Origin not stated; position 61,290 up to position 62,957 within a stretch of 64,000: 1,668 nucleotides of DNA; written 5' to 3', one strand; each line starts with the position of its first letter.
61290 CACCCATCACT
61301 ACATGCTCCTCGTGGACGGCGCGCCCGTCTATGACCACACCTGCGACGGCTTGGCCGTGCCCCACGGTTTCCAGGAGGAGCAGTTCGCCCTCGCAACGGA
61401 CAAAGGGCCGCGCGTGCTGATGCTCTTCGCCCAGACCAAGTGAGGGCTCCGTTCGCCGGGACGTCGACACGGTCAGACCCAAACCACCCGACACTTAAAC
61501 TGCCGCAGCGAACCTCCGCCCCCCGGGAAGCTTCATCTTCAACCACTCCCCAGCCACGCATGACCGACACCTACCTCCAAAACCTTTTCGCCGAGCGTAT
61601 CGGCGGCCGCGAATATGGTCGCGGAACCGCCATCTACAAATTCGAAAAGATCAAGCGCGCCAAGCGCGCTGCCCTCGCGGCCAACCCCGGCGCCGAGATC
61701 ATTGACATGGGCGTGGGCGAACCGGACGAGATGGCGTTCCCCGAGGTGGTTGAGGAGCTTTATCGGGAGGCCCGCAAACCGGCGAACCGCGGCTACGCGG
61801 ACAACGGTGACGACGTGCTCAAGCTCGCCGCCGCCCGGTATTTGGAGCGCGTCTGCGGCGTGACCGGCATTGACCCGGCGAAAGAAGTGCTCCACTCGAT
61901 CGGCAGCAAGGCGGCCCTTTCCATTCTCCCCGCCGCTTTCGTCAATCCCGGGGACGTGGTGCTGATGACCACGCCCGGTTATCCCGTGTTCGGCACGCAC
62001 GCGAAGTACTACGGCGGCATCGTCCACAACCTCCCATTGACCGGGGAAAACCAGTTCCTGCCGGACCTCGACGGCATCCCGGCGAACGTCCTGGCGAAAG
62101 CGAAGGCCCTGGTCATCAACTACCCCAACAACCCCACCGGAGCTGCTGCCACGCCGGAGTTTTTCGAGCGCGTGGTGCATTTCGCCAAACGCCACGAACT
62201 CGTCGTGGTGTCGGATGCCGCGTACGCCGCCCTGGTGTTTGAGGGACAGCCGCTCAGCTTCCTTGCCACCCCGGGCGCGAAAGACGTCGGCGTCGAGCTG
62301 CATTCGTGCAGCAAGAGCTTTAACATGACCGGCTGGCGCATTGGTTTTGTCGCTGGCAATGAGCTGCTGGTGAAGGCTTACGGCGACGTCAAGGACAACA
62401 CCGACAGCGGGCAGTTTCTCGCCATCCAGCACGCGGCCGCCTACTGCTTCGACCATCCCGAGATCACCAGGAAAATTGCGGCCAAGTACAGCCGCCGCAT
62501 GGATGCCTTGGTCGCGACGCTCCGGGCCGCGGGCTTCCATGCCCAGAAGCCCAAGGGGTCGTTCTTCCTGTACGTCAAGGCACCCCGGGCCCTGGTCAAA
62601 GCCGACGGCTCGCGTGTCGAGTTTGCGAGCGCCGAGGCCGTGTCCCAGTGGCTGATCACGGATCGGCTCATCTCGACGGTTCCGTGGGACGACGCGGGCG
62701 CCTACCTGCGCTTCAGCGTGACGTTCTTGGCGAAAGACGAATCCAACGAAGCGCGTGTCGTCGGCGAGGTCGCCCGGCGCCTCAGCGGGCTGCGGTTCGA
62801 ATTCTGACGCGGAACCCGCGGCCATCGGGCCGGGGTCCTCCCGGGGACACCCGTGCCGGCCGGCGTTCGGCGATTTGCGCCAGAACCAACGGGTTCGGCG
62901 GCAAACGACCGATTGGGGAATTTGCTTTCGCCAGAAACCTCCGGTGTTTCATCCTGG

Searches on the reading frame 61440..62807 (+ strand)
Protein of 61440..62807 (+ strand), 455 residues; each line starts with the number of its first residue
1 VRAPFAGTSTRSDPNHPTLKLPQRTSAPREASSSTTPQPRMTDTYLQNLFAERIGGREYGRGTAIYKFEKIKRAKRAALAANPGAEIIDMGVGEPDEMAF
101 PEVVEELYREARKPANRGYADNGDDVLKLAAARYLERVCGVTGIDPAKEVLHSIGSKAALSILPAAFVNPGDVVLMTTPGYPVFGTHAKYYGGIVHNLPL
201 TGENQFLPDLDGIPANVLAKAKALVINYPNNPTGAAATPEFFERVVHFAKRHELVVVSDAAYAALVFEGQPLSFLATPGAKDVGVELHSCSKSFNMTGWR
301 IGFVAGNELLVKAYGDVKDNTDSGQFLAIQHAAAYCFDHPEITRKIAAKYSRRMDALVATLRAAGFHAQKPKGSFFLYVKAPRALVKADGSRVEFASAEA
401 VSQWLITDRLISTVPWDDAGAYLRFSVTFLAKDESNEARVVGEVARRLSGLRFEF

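Call 66: search_protein_families(library=pfam, proteins=[window:61440-62807:+], max_evalue=0.00001)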
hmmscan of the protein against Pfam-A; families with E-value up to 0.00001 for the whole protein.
window:61440-62807:+ (455 aa): 1 family
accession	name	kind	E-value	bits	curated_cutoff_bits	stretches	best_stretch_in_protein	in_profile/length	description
PF00155.27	Aminotran_1_2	-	2.6e-49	168.8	19.7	1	86-416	2-333/361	Aminotransferase class I and II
